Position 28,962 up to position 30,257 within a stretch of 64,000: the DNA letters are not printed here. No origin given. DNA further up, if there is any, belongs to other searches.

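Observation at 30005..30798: BrnT/BrnA cassette inserted with a 94-bp duplication of the epimerase 3' end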

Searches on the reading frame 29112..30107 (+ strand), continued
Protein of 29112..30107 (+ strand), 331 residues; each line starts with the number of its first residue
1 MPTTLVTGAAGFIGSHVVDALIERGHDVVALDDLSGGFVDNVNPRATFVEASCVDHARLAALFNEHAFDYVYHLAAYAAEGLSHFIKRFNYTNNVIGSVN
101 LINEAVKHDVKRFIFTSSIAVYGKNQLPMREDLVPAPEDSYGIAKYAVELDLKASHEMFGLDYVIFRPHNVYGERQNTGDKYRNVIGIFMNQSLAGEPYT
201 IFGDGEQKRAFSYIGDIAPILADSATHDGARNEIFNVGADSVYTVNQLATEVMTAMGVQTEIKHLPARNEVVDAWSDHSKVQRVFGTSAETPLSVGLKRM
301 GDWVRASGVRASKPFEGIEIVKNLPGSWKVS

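Call 17: find_homologous_proteins(query=window:29112-30107:+, max_evalue=1e-100)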
Query window:29112-30107:+ (331 aa): 7919 proteins with E <= 1e-100 among 8000 candidates; the best 120 are listed.
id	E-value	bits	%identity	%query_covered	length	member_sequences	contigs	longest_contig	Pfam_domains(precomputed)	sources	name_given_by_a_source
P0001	1.4e-216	736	99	99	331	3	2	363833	PF04321.24,PF16363.12,PF02719.22,PF05368.20,PF01073.26,PF07993.19,PF13460.13,PF01370.28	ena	-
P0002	5.3e-200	682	91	99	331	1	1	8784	PF04321.24,PF16363.12,PF02719.22,PF05368.20,PF01073.26,PF07993.19,PF13460.13,PF01370.28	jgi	jgi:UDP-glucose 4-epimerase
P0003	2.6e-199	679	91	99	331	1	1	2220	PF04321.24,PF16363.12,PF02719.22,PF05368.20,PF01073.26,PF07993.19,PF13460.13,PF01370.28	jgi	jgi:UDP-glucose 4-epimerase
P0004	3.9e-199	679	90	100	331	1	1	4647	PF04321.24,PF16363.12,PF02719.22,PF05368.20,PF01073.26,PF07993.19,PF13460.13,PF01370.28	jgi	jgi:UDP-glucose 4-epimerase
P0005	6.4e-198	675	89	100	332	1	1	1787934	PF04321.24,PF16363.12,PF02719.22,PF05368.20,PF01073.26,PF07993.19,PF13460.13,PF01370.28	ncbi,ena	-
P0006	1.8e-196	670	90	99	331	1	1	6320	PF04321.24,PF16363.12,PF02719.22,PF05368.20,PF01073.26,PF07993.19,PF13460.13,PF01370.28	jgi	-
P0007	7.7e-196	668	89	99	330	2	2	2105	PF04321.24,PF16363.12,PF02719.22,PF01073.26,PF07993.19,PF13460.13,PF01370.28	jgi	jgi:UDP-glucose 4-epimerase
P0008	1.9e-195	667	89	99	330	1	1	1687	PF04321.24,PF16363.12,PF02719.22,PF01073.26,PF07993.19,PF13460.13,PF01370.28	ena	-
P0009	3.1e-195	666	87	100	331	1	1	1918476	PF04321.24,PF16363.12,PF02719.22,PF05368.20,PF01073.26,PF07993.19,PF13460.13,PF01370.28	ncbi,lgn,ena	-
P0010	9.2e-195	664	88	100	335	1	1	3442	PF04321.24,PF16363.12,PF02719.22,PF01073.26,PF07993.19,PF13460.13,PF01370.28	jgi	jgi:UDP-glucose 4-epimerase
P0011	5.9e-194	662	88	99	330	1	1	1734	PF04321.24,PF16363.12,PF02719.22,PF05368.20,PF01073.26,PF07993.19,PF13460.13,PF01370.28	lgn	-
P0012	2.0e-193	660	88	100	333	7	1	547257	PF04321.24,PF16363.12,PF02719.22,PF01073.26,PF07993.19,PF13460.13,PF01370.28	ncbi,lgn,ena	-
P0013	3.1e-193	659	87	100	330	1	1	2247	PF04321.24,PF16363.12,PF02719.22,PF05368.20,PF01073.26,PF07993.19,PF13460.13,PF01370.28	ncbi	ncbi:MAG: NAD-dependent epimerase/dehydratase family protein [Candidatus Kapaibacterium sp.]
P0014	3.4e-193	659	87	99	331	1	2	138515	PF04321.24,PF16363.12,PF02719.22,PF05368.20,PF01073.26,PF07993.19,PF13460.13,PF01370.28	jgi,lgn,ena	-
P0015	6.0e-193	659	88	99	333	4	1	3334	PF04321.24,PF16363.12,PF02719.22,PF05368.20,PF01073.26,PF07993.19,PF13460.13,PF01370.28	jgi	-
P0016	6.0e-193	658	87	100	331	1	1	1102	PF04321.24,PF16363.12,PF02719.22,PF05368.20,PF01073.26,PF07993.19,PF13460.13,PF01370.28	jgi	jgi:UDP-glucose 4-epimerase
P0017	6.3e-193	658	87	99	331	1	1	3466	PF04321.24,PF16363.12,PF02719.22,PF05368.20,PF01073.26,PF07993.19,PF13460.13,PF01370.28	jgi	jgi:UDP-glucose 4-epimerase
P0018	2.6e-192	656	88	99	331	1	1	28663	PF04321.24,PF16363.12,PF02719.22,PF05368.20,PF01073.26,PF07993.19,PF13460.13,PF01370.28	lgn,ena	-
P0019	2.9e-192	656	87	100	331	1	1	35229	PF04321.24,PF16363.12,PF02719.22,PF05368.20,PF01073.26,PF07993.19,PF13460.13,PF01370.28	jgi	jgi:UDP-glucose 4-epimerase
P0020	3.0e-192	656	87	100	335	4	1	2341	PF04321.24,PF16363.12,PF02719.22,PF05368.20,PF01073.26,PF07993.19,PF13460.13,PF01370.28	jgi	jgi:UDP-glucose 4-epimerase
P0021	1.4e-191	654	87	99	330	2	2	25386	PF04321.24,PF16363.12,PF02719.22,PF05368.20,PF01073.26,PF07993.19,PF13460.13,PF01370.28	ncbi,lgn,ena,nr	ncbi:MAG TPA: NAD-dependent epimerase/dehydratase family protein [Candidatus Kapabacteria bacterium]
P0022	2.1e-191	653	86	100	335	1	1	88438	PF04321.24,PF16363.12,PF02719.22,PF01073.26,PF07993.19,PF13460.13,PF01370.28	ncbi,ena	-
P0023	3.9e-191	653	86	99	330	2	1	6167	PF04321.24,PF16363.12,PF02719.22,PF05368.20,PF01073.26,PF07993.19,PF13460.13,PF01370.28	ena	-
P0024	8.8e-191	651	87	100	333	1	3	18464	PF04321.24,PF16363.12,PF02719.22,PF01073.26,PF07993.19,PF13460.13,PF01370.28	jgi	jgi:UDP-glucose 4-epimerase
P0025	2.9e-190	650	85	99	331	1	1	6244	PF04321.24,PF16363.12,PF02719.22,PF01073.26,PF07993.19,PF13460.13,PF01370.28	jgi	jgi:UDP-glucose 4-epimerase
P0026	4.7e-190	649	86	98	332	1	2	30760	PF04321.24,PF16363.12,PF02719.22,PF01073.26,PF07993.19,PF13460.13,PF01370.28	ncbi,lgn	-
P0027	1.1e-189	648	85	99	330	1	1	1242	PF04321.24,PF16363.12,PF02719.22,PF01073.26,PF07993.19,PF13460.13,PF01370.28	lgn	-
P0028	2.4e-189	647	85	99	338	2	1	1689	PF04321.24,PF16363.12,PF02719.22,PF01073.26,PF07993.19,PF13460.13,PF01370.28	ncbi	-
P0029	3.3e-189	646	86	99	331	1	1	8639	PF04321.24,PF16363.12,PF02719.22,PF01073.26,PF07993.19,PF13460.13,PF01370.28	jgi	jgi:UDP-glucose 4-epimerase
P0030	1.2e-188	644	87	99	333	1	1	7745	PF04321.24,PF16363.12,PF02719.22,PF05368.20,PF01073.26,PF07993.19,PF13460.13,PF01370.28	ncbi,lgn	ncbi:MAG TPA: NAD-dependent epimerase/dehydratase family protein [Candidatus Kapabacteria bacterium]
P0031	2.1e-188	644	85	99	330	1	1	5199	PF04321.24,PF16363.12,PF02719.22,PF01073.26,PF07993.19,PF13460.13,PF01370.28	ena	-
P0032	2.3e-188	643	86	99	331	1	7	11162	PF04321.24,PF16363.12,PF02719.22,PF05368.20,PF01073.26,PF07993.19,PF13460.13,PF01370.28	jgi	jgi:UDP-glucose 4-epimerase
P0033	3.9e-188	643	85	99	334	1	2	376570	PF04321.24,PF16363.12,PF02719.22,PF01073.26,PF07993.19,PF13460.13,PF01370.28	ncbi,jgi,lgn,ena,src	-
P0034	4.2e-188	643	85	99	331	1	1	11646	PF04321.24,PF16363.12,PF02719.22,PF05368.20,PF01073.26,PF07993.19,PF13460.13,PF01370.28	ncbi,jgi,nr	ncbi:MAG TPA: NAD-dependent epimerase/dehydratase family protein [Candidatus Kapabacteria bacterium]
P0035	1.4e-187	641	86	98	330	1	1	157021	PF04321.24,PF16363.12,PF02719.22,PF01073.26,PF07993.19,PF13460.13,PF01370.28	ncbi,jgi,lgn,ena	-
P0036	1.4e-187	641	85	99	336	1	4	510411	PF04321.24,PF16363.12,PF02719.22,PF01073.26,PF07993.19,PF13460.13,PF01370.28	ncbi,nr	ncbi:MAG: NAD-dependent epimerase/dehydratase family protein [Bacteroidota bacterium]|nr:NAD-depende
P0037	1.5e-187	641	84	100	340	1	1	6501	PF04321.24,PF16363.12,PF02719.22,PF05368.20,PF01073.26,PF07993.19,PF13460.13,PF01370.28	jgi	jgi:UDP-glucose 4-epimerase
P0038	1.7e-187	641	84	99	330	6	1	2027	PF04321.24,PF16363.12,PF02719.22,PF01073.26,PF07993.19,PF13460.13,PF01370.28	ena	-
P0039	2.1e-187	640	84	99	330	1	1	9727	PF04321.24,PF16363.12,PF02719.22,PF05368.20,PF01073.26,PF07993.19,PF13460.13,PF01370.28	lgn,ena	-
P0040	3.1e-187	640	85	99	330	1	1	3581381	PF04321.24,PF16363.12,PF02719.22,PF05368.20,PF01073.26,PF07993.19,PF13460.13,PF01370.28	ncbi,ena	-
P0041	7.2e-187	639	86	99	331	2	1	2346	PF04321.24,PF16363.12,PF02719.22,PF05368.20,PF01073.26,PF07993.19,PF13460.13,PF01370.28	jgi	jgi:UDP-glucose 4-epimerase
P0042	8.3e-187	638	86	98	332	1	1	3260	PF04321.24,PF16363.12,PF02719.22,PF01073.26,PF07993.19,PF13460.13,PF01370.28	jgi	jgi:UDP-glucose 4-epimerase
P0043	1.9e-186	637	86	99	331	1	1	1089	PF04321.24,PF16363.12,PF02719.22,PF05368.20,PF01073.26,PF07993.19,PF13460.13,PF01370.28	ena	-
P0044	5.3e-185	632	83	99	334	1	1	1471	PF04321.24,PF16363.12,PF02719.22,PF05368.20,PF01073.26,PF07993.19,PF13460.13,PF01370.28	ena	-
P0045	1.7e-184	631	84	99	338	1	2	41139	PF04321.24,PF16363.12,PF02719.22,PF01073.26,PF07993.19,PF13460.13,PF01370.28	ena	-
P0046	5.3e-182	623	82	99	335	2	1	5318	PF04321.24,PF16363.12,PF02719.22,PF01073.26,PF07993.19,PF13460.13,PF01370.28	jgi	jgi:UDP-glucose 4-epimerase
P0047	6.1e-182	622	83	99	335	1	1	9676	PF04321.24,PF16363.12,PF02719.22,PF05368.20,PF01073.26,PF07993.19,PF13460.13,PF01370.28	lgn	-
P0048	7.1e-182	622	83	99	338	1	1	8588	PF04321.24,PF16363.12,PF02719.22,PF05368.20,PF01073.26,PF07993.19,PF13460.13,PF01370.28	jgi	jgi:UDP-glucose 4-epimerase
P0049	2.9e-181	620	83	99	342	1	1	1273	PF04321.24,PF16363.12,PF02719.22,PF05368.20,PF01073.26,PF07993.19,PF13460.13,PF01370.28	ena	-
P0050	7.2e-181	619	82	99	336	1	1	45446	PF04321.24,PF16363.12,PF02719.22,PF05368.20,PF01073.26,PF07993.19,PF13460.13,PF01370.28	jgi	-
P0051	7.4e-181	619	82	100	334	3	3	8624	PF04321.24,PF16363.12,PF02719.22,PF01073.26,PF07993.19,PF13460.13,PF01370.28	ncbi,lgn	-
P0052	2.0e-180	617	82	99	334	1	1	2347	PF04321.24,PF16363.12,PF02719.22,PF01073.26,PF07993.19,PF13460.13,PF01370.28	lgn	-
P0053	2.2e-180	617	81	99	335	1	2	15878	PF04321.24,PF16363.12,PF02719.22,PF05368.20,PF01073.26,PF07993.19,PF13460.13,PF01370.28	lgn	-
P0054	2.4e-180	617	82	99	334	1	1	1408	PF04321.24,PF16363.12,PF02719.22,PF05368.20,PF01073.26,PF07993.19,PF13460.13,PF01370.28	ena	-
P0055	4.5e-180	616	82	99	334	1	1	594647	PF04321.24,PF16363.12,PF02719.22,PF05368.20,PF01073.26,PF07993.19,PF13460.13,PF01370.28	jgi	jgi:UDP-glucose 4-epimerase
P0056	4.6e-180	616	82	99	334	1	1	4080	PF04321.24,PF16363.12,PF02719.22,PF01073.26,PF07993.19,PF13460.13,PF01370.28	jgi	jgi:UDP-glucose 4-epimerase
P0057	3.5e-179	613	81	100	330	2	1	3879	PF04321.24,PF16363.12,PF02719.22,PF01073.26,PF07993.19,PF13460.13,PF01370.28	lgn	-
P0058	5.4e-179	613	81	99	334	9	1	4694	PF04321.24,PF16363.12,PF02719.22,PF01073.26,PF07993.19,PF13460.13,PF01370.28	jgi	jgi:UDP-glucose 4-epimerase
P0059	1.0e-178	612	81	99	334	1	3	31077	PF04321.24,PF16363.12,PF02719.22,PF01073.26,PF07993.19,PF13460.13,PF01370.28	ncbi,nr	ncbi:MAG: NAD-dependent epimerase/dehydratase family protein [Bacteroidota bacterium]|nr:NAD-depende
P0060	1.7e-178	611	81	99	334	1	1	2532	PF04321.24,PF16363.12,PF02719.22,PF05368.20,PF01073.26,PF07993.19,PF13460.13,PF01370.28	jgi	-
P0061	5.1e-178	609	81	99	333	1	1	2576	PF04321.24,PF16363.12,PF02719.22,PF05368.20,PF01073.26,PF07993.19,PF13460.13,PF01370.28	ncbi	-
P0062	6.6e-178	609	82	99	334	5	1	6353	PF04321.24,PF16363.12,PF02719.22,PF05368.20,PF01073.26,PF07993.19,PF13460.13,PF01370.28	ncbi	ncbi:MAG: NAD-dependent epimerase/dehydratase family protein [Candidatus Kapaibacterium sp.]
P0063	8.1e-178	609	80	99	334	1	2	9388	PF04321.24,PF16363.12,PF02719.22,PF01073.26,PF07993.19,PF13460.13,PF01370.28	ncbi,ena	-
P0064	3.8e-177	607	80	99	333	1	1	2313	PF04321.24,PF16363.12,PF02719.22,PF05368.20,PF01073.26,PF07993.19,PF13460.13,PF01370.28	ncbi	ncbi:MAG: NAD-dependent epimerase/dehydratase family protein [Ignavibacteriota bacterium]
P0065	5.6e-177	606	82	99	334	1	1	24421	PF04321.24,PF16363.12,PF02719.22,PF05368.20,PF01073.26,PF07993.19,PF13460.13,PF01370.28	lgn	-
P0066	7.9e-177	606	80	99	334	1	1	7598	PF04321.24,PF16363.12,PF02719.22,PF05368.20,PF01073.26,PF07993.19,PF13460.13,PF01370.28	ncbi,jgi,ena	-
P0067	4.3e-175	600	80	99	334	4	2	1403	PF04321.24,PF16363.12,PF02719.22,PF01073.26,PF07993.19,PF13460.13,PF01370.28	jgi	jgi:UDP-glucose 4-epimerase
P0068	6.3e-175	599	81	99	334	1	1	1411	PF04321.24,PF16363.12,PF02719.22,PF01073.26,PF07993.19,PF13460.13,PF01370.28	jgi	jgi:UDP-glucose 4-epimerase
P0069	7.5e-174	596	79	99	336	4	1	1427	PF04321.24,PF16363.12,PF02719.22,PF05368.20,PF01073.26,PF07993.19,PF13460.13,PF01370.28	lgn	-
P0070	5.1e-173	593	79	99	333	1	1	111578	PF04321.24,PF16363.12,PF02719.22,PF05368.20,PF01073.26,PF07993.19,PF13460.13,PF01370.28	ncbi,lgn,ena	ncbi:MAG: NAD-dependent epimerase/dehydratase family protein [bacterium]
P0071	6.0e-173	593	78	99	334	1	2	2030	PF04321.24,PF16363.12,PF02719.22,PF01073.26,PF07993.19,PF13460.13,PF01370.28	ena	-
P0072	1.1e-172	592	79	99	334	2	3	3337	PF04321.24,PF16363.12,PF02719.22,PF01073.26,PF07993.19,PF13460.13,PF01370.28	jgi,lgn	jgi:UDP-glucose 4-epimerase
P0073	7.2e-172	589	79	99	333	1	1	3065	PF04321.24,PF16363.12,PF02719.22,PF05368.20,PF01073.26,PF07993.19,PF13460.13,PF01370.28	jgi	-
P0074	7.4e-172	589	78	99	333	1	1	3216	PF04321.24,PF16363.12,PF02719.22,PF05368.20,PF01073.26,PF07993.19,PF13460.13,PF01370.28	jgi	-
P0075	1.7e-171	588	77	99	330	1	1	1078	PF04321.24,PF16363.12,PF02719.22,PF01073.26,PF07993.19,PF13460.13,PF01370.28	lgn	-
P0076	1.8e-171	588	78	99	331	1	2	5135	PF04321.24,PF16363.12,PF02719.22,PF01073.26,PF07993.19,PF13460.13,PF01370.28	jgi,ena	-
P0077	1.4e-170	585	77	99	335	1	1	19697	PF04321.24,PF16363.12,PF02719.22,PF01073.26,PF07993.19,PF13460.13,PF01370.28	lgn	-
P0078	2.6e-170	584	77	99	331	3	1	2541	PF04321.24,PF16363.12,PF02719.22,PF01073.26,PF07993.19,PF13460.13,PF01370.28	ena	-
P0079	2.9e-170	584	78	98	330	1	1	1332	PF04321.24,PF16363.12,PF02719.22,PF05368.20,PF01073.26,PF07993.19,PF13460.13,PF01370.28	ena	-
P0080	8.0e-170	583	77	99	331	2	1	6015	PF04321.24,PF16363.12,PF02719.22,PF01073.26,PF07993.19,PF13460.13,PF01370.28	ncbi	-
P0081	1.1e-169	582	77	99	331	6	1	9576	PF04321.24,PF16363.12,PF02719.22,PF01073.26,PF07993.19,PF13460.13,PF01370.28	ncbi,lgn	-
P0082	1.3e-169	582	77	99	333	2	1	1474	PF04321.24,PF16363.12,PF02719.22,PF05368.20,PF01073.26,PF07993.19,PF13460.13,PF01370.28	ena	-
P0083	4.1e-169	580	76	99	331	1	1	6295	PF04321.24,PF16363.12,PF02719.22,PF01073.26,PF07993.19,PF13460.13,PF01370.28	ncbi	-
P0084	6.7e-169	579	78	99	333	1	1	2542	PF04321.24,PF16363.12,PF02719.22,PF05368.20,PF01073.26,PF07993.19,PF13460.13,PF01370.28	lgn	-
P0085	6.9e-169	579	78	99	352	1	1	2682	PF04321.24,PF16363.12,PF02719.22,PF05368.20,PF01073.26,PF07993.19,PF13460.13,PF01370.28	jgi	jgi:UDP-glucose 4-epimerase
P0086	1.8e-168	578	77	99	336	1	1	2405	PF04321.24,PF16363.12,PF02719.22,PF05368.20,PF01073.26,PF07993.19,PF13460.13,PF01370.28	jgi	jgi:UDP-glucose 4-epimerase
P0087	3.4e-168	577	76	99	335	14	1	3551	PF04321.24,PF16363.12,PF02719.22,PF01073.26,PF07993.19,PF13460.13,PF01370.28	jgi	jgi:UDP-glucose 4-epimerase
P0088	6.7e-168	576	76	99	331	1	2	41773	PF04321.24,PF16363.12,PF02719.22,PF01073.26,PF07993.19,PF13460.13,PF01370.28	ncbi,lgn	-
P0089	1.5e-167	575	76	99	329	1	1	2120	PF04321.24,PF16363.12,PF02719.22,PF05368.20,PF01073.26,PF07993.19,PF13460.13,PF01370.28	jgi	-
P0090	2.7e-167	574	76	99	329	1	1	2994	PF04321.24,PF16363.12,PF02719.22,PF05368.20,PF01073.26,PF07993.19,PF13460.13,PF01370.28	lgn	-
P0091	3.2e-167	574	76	99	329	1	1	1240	PF04321.24,PF16363.12,PF02719.22,PF05368.20,PF01073.26,PF07993.19,PF13460.13,PF01370.28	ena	-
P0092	1.1e-166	572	75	99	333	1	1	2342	PF04321.24,PF16363.12,PF02719.22,PF05368.20,PF01073.26,PF07993.19,PF13460.13,PF01370.28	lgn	-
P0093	3.3e-166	571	76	99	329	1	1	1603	PF04321.24,PF16363.12,PF02719.22,PF05368.20,PF01073.26,PF07993.19,PF13460.13,PF01370.28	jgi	jgi:UDP-glucose 4-epimerase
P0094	7.1e-166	570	75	99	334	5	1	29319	PF04321.24,PF16363.12,PF02719.22,PF05368.20,PF01073.26,PF07993.19,PF13460.13,PF01370.28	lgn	-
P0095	4.1e-165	567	75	99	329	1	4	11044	PF04321.24,PF16363.12,PF02719.22,PF05368.20,PF01073.26,PF07993.19,PF13460.13,PF01370.28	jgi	jgi:UDP-glucose 4-epimerase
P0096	4.5e-165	567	77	99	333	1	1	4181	PF04321.24,PF16363.12,PF02719.22,PF05368.20,PF01073.26,PF07993.19,PF13460.13,PF01370.28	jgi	jgi:UDP-glucose 4-epimerase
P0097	4.5e-165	567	74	99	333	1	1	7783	PF04321.24,PF16363.12,PF02719.22,PF05368.20,PF01073.26,PF07993.19,PF13460.13,PF01370.28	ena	-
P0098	8.2e-165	566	74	99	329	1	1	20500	PF04321.24,PF16363.12,PF02719.22,PF05368.20,PF01073.26,PF07993.19,PF13460.13,PF01370.28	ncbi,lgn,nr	ncbi:MAG TPA: NAD-dependent epimerase/dehydratase family protein [Candidatus Kapabacteria bacterium]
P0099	3.3e-164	564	78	100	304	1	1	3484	PF04321.24,PF16363.12,PF02719.22,PF01073.26,PF07993.19,PF13460.13,PF01370.28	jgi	jgi:UDP-glucose 4-epimerase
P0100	4.8e-164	564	74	99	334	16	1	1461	PF04321.24,PF16363.12,PF02719.22,PF05368.20,PF01073.26,PF07993.19,PF13460.13,PF01370.28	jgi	jgi:UDP-glucose 4-epimerase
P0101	1.6e-163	562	74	99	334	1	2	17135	PF04321.24,PF16363.12,PF02719.22,PF05368.20,PF01073.26,PF07993.19,PF13460.13,PF01370.28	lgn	-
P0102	6.4e-163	560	75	98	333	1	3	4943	PF04321.24,PF16363.12,PF02719.22,PF05368.20,PF01073.26,PF07993.19,PF13460.13,PF01370.28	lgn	-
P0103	8.0e-160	550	75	99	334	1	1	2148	PF04321.24,PF16363.12,PF02719.22,PF05368.20,PF01073.26,PF07993.19,PF13460.13,PF01370.28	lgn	-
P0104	7.5e-159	546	87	83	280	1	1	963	PF04321.24,PF16363.12,PF02719.22,PF01073.26,PF13460.13,PF01370.28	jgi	jgi:UDP-glucose 4-epimerase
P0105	2.8e-158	545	85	86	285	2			PF04321.24,PF16363.12,PF02719.22,PF01073.26,PF07993.19,PF13460.13,PF01370.28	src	-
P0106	5.3e-149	514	82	83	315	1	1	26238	PF04321.24,PF16363.12,PF02719.22,PF05368.20,PF01073.26,PF07993.19,PF13460.13,PF01370.28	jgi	jgi:UDP-glucose 4-epimerase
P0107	3.1e-148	512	69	99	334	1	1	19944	PF04321.24,PF16363.12,PF02719.22,PF05368.20,PF01073.26,PF07993.19,PF13460.13,PF01370.28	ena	-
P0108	3.1e-148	512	69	99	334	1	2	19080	PF04321.24,PF16363.12,PF02719.22,PF05368.20,PF01073.26,PF07993.19,PF13460.13,PF01370.28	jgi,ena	jgi:UDP-glucose 4-epimerase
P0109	1.0e-147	510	68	99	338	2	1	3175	PF04321.24,PF16363.12,PF02719.22,PF05368.20,PF01073.26,PF07993.19,PF13460.13,PF01370.28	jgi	jgi:UDP-glucose 4-epimerase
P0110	1.8e-147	509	68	98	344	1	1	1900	PF04321.24,PF16363.12,PF02719.22,PF05368.20,PF01073.26,PF07993.19,PF13460.13,PF01370.28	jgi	jgi:UDP-glucose 4-epimerase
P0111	3.2e-147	508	67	99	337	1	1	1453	PF04321.24,PF16363.12,PF02719.22,PF01073.26,PF07993.19,PF13460.13,PF01370.28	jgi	jgi:UDP-glucose 4-epimerase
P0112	4.4e-147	508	69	98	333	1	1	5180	PF04321.24,PF16363.12,PF02719.22,PF05368.20,PF01073.26,PF07993.19,PF13460.13,PF01370.28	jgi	jgi:UDP-glucose 4-epimerase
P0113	5.1e-147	508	70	99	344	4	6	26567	PF04321.24,PF16363.12,PF02719.22,PF01073.26,PF07993.19,PF13460.13,PF01370.28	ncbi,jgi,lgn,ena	-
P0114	2.0e-146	506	68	99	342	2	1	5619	PF04321.24,PF16363.12,PF02719.22,PF01073.26,PF07993.19,PF13460.13,PF01370.28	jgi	jgi:UDP-glucose 4-epimerase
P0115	2.6e-146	505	68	99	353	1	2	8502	PF08659.17,PF04321.24,PF16363.12,PF02719.22,PF05368.20,PF01073.26,PF07993.19,PF13460.13,PF01370.28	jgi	jgi:UDP-glucose 4-epimerase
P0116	6.1e-146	504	68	99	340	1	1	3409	PF04321.24,PF16363.12,PF02719.22,PF05368.20,PF01073.26,PF07993.19,PF13460.13,PF01370.28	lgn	-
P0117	7.6e-146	504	67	99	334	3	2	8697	PF04321.24,PF16363.12,PF02719.22,PF05368.20,PF01073.26,PF07993.19,PF13460.13,PF01370.28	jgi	jgi:UDP-glucose 4-epimerase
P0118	9.9e-146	503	69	99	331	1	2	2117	PF04321.24,PF16363.12,PF02719.22,PF01073.26,PF07993.19,PF13460.13,PF01370.28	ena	-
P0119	1.5e-145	503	69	99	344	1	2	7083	PF04321.24,PF16363.12,PF02719.22,PF01073.26,PF07993.19,PF13460.13,PF01370.28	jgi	jgi:UDP-glucose 4-epimerase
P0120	2.2e-145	502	69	99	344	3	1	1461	PF04321.24,PF16363.12,PF02719.22,PF01073.26,PF07993.19,PF13460.13,PF01370.28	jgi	jgi:UDP-glucose 4-epimerase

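Call 19: find_encoding_contigs(protein=P0001, flank=10000, max_places=10)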
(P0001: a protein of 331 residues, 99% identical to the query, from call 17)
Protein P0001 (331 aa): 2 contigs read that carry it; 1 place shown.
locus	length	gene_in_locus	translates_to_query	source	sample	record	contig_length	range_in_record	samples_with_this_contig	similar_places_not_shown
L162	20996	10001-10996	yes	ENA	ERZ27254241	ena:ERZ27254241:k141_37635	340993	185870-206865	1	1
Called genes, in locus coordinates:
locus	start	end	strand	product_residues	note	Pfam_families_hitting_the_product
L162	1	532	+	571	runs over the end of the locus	PF27054:Beta_methylindole_red_C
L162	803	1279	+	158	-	-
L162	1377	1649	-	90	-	PF18480:DUF5615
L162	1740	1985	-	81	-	PF04255:DUF433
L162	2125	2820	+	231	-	-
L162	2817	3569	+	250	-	PF11412:DsbD_N (faint)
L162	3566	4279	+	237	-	-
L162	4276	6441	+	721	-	PF02683:DsbD_TM, PF03190:Thioredox_DsbH (faint), PF13098:Thioredoxin_2, PF13899:Thioredoxin_7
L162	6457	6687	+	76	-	PF04255:DUF433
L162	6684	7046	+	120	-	PF18480:DUF5615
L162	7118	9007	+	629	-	PF02574:S-methyl_trans, PF02219:MTHFR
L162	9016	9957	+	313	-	PF00535:Glycos_transf_2, PF13641:Glyco_tranf_2_3, PF13632:Glyco_trans_2_3 (weak)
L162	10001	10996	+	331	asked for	PF01073:3Beta_HSD, PF01370:Epimerase, PF02719:Polysacc_synt_2, PF04321:RmlD_sub_bind, PF05368:NmrA (weak), PF07993:NAD_binding_4 (faint), PF13460:NAD_binding_10, PF16363:GDP_Man_Dehyd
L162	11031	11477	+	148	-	-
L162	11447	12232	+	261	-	-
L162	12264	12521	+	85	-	-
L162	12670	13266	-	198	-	-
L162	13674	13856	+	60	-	-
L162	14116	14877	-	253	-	PF03372:Exo_endo_phos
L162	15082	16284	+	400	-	PF05977:MFS_3, PF07690:MFS_1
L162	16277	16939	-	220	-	PF20329:DUF6624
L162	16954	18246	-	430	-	PF04389:Peptidase_M28, PF01546:Peptidase_M20, PF13180:PDZ_2, PF17820:PDZ_6 (weak)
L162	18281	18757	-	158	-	PF08534:Redoxin, PF00578:AhpC-TSA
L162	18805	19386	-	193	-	PF03358:FMN_red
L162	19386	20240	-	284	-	PF02737:3HCDH_N, PF00725:3HCDH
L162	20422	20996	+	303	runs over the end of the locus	PF13578:Methyltransf_24, PF01596:Methyltransf_3 (weak)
